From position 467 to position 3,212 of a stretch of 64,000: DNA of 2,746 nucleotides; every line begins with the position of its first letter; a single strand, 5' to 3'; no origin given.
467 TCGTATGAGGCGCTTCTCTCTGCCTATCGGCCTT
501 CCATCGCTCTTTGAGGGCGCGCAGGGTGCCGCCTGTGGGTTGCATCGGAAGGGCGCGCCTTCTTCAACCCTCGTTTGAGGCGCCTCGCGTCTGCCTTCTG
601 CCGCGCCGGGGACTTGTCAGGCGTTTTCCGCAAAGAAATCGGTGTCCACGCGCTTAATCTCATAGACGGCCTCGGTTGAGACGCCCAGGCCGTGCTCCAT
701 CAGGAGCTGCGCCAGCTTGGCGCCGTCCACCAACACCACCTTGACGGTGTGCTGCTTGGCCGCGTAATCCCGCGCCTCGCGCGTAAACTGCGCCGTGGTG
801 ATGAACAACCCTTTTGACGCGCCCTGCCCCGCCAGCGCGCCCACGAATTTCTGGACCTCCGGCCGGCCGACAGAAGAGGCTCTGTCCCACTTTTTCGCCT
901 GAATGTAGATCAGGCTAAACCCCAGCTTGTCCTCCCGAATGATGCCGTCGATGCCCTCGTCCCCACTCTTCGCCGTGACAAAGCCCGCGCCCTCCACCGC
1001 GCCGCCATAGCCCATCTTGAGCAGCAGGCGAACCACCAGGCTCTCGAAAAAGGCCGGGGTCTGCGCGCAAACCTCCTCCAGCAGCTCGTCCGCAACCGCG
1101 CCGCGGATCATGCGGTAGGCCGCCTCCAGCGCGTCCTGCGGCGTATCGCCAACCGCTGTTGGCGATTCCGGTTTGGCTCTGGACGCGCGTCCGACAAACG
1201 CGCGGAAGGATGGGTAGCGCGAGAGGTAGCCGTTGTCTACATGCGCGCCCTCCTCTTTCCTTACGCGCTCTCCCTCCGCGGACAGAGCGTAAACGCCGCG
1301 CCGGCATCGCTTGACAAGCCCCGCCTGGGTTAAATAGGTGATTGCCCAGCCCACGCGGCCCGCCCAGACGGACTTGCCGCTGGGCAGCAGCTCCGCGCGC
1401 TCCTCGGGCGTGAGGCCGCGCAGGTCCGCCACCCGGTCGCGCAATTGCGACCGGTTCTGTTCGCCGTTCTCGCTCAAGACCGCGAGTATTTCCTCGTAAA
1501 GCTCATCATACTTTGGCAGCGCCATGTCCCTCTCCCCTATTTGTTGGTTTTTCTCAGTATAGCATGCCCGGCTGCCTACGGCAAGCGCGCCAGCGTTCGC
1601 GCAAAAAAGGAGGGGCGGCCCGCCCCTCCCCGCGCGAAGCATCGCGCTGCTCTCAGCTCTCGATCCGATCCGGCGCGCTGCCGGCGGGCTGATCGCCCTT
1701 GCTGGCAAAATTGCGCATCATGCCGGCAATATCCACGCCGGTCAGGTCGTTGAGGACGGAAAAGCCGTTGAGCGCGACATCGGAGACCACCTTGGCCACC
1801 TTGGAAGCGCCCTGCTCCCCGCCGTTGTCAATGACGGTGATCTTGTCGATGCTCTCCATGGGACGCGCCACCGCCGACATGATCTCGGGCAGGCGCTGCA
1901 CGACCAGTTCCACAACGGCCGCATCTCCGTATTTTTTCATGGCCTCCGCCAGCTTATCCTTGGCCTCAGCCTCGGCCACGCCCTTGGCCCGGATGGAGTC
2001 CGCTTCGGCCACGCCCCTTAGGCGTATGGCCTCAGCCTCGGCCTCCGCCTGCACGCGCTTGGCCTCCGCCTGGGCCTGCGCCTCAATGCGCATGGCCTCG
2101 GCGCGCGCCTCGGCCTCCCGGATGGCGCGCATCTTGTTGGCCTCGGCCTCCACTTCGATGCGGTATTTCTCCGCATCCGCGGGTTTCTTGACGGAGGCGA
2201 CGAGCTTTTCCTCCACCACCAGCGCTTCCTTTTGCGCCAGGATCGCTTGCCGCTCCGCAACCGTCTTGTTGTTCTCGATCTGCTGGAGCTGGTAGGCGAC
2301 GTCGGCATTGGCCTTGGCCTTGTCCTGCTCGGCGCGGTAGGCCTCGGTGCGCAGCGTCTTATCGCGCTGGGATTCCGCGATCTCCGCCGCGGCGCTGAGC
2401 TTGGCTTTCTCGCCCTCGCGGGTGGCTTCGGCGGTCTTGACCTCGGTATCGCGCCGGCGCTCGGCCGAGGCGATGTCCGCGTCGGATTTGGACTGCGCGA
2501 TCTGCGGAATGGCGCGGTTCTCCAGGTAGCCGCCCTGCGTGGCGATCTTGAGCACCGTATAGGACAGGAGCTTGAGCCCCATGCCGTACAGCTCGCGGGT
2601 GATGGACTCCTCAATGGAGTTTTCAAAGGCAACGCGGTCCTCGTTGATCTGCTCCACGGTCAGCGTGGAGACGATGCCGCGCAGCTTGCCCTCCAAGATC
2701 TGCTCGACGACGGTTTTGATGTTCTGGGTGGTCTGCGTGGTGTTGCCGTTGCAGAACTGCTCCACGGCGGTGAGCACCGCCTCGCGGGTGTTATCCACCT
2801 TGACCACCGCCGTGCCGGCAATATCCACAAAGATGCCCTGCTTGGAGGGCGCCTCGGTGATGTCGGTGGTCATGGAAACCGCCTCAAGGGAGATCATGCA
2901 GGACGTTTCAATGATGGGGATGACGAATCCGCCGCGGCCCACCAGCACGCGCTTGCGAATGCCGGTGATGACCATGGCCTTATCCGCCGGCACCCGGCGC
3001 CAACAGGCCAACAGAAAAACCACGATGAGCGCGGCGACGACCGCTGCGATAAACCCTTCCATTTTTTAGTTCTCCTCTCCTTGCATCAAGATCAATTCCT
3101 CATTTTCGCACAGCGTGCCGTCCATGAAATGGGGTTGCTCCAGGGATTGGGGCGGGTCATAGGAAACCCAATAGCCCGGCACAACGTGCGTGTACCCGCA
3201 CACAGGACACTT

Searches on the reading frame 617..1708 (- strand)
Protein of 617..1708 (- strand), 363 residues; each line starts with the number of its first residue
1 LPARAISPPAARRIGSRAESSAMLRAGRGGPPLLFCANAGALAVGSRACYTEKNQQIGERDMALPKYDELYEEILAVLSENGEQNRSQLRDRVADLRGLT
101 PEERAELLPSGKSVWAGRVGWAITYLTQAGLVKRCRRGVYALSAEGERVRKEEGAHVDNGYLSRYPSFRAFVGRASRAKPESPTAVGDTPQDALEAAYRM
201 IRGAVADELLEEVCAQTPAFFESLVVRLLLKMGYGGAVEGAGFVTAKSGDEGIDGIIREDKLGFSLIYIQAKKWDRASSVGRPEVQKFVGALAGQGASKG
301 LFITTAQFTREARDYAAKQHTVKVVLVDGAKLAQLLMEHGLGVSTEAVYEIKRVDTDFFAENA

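Call 73: search_protein_families(library=pfam, proteins=[window:617-1708:-], max_evalue=0.00001)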
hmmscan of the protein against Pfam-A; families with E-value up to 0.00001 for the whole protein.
window:617-1708:- (363 aa): 4 families
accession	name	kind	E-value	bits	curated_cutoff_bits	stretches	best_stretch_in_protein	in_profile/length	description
PF04471.18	Mrr_cat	-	5.6e-35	120.4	21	1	217-336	5-115/115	Restriction endonuclease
PF14338.12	Mrr_N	-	1.2e-23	83.5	29.5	1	67-150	1-85/87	Mrr N-terminal domain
PF22722.2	NA-iREase1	-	1.7e-09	38.1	27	1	245-333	19-105/106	NACHT-associated inactive Restriction Endonuclease 1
PF13156.12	Mrr_cat_2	-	1e-07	32.3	22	1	246-335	25-113/127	Restriction endonuclease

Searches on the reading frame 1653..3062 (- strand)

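Call 73: search_protein_families(library=pfam, proteins=[window:1653-3062:-], max_evalue=0.00001)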
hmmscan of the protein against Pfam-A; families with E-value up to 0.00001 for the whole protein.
window:1653-3062:- (469 aa): 2 families
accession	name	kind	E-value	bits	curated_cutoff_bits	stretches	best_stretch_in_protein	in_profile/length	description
PF01145.31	Band_7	-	3.2e-18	66.9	23.6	1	24-202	3-174/176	SPFH domain / Band 7 family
PF15975.10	Flot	-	4.2e-13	49.9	27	1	340-438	1-99/124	Flotillin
